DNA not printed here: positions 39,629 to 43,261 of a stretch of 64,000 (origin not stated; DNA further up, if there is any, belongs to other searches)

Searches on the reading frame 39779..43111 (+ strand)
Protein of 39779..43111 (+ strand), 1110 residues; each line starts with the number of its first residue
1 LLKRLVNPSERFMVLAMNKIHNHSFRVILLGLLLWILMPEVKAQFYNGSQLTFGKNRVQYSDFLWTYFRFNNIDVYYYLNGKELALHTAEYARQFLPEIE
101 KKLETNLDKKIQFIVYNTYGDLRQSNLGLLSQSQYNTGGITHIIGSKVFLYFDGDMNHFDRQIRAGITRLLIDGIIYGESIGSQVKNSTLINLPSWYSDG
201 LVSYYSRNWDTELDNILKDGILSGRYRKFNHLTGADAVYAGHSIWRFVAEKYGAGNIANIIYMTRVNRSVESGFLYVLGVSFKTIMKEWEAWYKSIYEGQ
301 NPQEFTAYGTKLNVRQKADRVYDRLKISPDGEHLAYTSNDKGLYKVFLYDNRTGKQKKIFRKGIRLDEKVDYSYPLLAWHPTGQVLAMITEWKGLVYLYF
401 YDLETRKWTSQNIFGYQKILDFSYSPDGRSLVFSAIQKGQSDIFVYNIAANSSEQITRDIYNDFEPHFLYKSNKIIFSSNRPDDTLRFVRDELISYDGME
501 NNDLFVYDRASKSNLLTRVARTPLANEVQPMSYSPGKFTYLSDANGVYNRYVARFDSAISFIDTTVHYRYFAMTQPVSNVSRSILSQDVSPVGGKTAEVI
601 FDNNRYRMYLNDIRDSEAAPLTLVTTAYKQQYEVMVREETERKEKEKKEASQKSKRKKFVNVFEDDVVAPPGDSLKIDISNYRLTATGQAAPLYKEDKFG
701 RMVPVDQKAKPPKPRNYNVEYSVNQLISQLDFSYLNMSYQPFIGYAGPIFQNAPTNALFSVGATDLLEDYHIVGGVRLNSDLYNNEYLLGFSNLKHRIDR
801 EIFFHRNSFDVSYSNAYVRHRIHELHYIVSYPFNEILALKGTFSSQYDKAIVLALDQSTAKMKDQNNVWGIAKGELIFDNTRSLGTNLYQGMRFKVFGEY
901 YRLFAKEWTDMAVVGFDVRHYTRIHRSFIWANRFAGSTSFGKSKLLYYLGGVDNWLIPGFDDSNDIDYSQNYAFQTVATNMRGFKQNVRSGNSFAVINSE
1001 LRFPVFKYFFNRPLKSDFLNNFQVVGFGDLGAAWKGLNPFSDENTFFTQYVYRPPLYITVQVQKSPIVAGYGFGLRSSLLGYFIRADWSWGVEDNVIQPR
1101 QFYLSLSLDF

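Call 59: search_protein_families(library=pfam, proteins=[window:39779-43111:+], max_evalue=0.00001)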
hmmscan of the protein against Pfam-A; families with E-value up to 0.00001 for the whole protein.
window:39779-43111:+ (1110 aa): 1 family
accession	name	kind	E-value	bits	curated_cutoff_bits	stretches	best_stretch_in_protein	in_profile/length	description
PF07676.18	PD40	-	2.8e-09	37.1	20.9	0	421-445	13-38/38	WD40-like Beta Propeller Repeat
